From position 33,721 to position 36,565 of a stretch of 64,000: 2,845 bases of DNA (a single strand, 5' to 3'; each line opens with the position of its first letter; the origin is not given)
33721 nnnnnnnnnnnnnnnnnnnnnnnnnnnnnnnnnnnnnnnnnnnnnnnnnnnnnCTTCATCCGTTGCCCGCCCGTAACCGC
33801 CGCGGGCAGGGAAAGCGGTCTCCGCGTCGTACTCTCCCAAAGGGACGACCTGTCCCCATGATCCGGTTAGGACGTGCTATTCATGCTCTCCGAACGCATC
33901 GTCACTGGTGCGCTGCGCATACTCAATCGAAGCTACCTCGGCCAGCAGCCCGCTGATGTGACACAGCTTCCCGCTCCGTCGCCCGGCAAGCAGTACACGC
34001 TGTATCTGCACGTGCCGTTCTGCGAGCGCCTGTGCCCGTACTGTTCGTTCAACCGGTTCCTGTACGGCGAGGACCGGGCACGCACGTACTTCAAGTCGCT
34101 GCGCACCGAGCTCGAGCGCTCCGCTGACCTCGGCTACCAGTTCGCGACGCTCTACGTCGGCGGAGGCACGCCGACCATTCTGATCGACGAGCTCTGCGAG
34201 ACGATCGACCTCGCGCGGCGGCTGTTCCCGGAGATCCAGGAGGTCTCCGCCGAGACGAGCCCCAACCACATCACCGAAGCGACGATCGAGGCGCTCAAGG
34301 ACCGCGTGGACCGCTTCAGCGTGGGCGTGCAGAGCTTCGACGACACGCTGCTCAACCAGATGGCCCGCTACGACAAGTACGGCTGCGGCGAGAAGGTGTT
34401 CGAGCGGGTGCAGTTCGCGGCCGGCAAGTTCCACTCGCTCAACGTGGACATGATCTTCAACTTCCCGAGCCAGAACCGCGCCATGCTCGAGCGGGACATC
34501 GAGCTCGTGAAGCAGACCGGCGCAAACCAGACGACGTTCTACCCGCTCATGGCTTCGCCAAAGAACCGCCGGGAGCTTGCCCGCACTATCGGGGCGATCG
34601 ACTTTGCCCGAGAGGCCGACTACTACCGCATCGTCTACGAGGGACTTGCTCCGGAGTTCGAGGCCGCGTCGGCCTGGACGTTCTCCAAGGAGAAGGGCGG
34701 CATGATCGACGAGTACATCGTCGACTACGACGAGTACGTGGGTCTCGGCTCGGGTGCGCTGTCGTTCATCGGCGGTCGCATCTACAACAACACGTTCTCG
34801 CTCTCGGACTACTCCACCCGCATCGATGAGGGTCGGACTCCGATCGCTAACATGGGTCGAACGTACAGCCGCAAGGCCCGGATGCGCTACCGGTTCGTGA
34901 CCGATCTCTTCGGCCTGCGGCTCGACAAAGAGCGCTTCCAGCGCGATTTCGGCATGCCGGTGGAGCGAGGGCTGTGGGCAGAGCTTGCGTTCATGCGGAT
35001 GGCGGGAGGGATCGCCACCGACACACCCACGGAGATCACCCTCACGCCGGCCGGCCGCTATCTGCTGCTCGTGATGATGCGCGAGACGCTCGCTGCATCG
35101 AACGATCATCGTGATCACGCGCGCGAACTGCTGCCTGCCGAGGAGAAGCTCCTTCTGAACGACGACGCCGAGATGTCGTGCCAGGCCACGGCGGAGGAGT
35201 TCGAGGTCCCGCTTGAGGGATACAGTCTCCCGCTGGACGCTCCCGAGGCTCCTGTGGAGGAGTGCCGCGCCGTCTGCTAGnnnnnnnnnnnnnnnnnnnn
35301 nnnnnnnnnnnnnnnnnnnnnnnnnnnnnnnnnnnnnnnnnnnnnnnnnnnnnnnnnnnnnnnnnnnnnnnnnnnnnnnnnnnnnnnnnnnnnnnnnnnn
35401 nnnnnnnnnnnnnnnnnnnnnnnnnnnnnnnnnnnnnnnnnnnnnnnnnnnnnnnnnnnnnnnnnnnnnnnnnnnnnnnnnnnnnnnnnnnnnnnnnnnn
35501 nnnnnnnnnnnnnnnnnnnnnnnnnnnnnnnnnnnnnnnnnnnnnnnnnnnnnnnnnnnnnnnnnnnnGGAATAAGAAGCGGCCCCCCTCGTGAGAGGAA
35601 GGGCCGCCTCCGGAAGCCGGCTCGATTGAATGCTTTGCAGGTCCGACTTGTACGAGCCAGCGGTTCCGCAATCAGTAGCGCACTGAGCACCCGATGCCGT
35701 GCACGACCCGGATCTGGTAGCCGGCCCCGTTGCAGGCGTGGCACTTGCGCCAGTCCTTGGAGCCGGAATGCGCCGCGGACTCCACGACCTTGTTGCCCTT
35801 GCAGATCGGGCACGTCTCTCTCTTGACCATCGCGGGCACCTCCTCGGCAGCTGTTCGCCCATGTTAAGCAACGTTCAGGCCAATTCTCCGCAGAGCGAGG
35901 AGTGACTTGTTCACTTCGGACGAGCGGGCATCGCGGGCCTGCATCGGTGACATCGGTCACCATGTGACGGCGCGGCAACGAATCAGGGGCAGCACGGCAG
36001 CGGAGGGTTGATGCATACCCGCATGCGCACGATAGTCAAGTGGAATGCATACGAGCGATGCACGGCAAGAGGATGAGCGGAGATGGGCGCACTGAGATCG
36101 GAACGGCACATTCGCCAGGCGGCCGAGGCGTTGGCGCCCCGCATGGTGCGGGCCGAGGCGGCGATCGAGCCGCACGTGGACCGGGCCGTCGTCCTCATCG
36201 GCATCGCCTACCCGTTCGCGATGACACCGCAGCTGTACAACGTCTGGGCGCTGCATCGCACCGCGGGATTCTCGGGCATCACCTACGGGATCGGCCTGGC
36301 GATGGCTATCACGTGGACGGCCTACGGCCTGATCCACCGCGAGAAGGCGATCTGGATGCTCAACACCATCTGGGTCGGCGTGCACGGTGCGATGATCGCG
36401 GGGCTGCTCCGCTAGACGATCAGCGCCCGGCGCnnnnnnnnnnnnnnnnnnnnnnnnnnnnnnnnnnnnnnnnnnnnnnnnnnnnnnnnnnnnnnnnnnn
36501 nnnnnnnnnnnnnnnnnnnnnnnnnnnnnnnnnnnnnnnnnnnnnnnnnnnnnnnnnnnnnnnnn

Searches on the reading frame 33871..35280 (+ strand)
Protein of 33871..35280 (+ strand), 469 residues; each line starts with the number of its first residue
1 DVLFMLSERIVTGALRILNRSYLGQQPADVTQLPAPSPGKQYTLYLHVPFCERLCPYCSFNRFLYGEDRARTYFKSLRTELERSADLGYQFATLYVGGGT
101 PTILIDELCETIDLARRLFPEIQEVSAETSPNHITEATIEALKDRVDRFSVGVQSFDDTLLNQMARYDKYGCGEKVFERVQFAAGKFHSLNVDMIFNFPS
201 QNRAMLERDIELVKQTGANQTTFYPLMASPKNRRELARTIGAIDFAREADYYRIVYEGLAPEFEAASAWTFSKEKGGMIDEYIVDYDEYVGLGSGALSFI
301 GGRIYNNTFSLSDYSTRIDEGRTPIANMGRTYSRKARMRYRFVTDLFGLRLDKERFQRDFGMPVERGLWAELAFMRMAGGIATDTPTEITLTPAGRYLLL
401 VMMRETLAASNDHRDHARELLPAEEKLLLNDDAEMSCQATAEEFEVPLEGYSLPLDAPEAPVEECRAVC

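Call 58: search_protein_families(library=pfam, proteins=[window:33871-35280:+], max_evalue=0.001)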
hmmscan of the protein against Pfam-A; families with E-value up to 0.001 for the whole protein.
window:33871-35280:+ (469 aa): 1 family
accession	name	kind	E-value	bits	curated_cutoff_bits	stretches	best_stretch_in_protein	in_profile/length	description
PF04055.27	Radical_SAM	-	2.6e-18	67.2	29.5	1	46-212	2-165/166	Radical SAM superfamily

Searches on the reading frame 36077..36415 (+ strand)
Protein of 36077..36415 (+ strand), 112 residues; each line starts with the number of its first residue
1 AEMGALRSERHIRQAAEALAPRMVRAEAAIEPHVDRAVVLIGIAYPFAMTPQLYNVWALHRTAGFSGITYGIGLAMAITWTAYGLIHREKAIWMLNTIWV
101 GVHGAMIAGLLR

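Call 58: search_protein_families(library=pfam, proteins=[window:36077-36415:+], max_evalue=0.001)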
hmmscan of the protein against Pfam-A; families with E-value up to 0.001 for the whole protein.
window:36077-36415:+ (112 aa): 1 family
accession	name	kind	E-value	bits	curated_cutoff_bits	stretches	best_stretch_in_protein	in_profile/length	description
PF03083.21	MtN3_slv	-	0.00087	19.7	23.7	0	48-99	17-68/87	Sugar efflux transporter for intercellular exchange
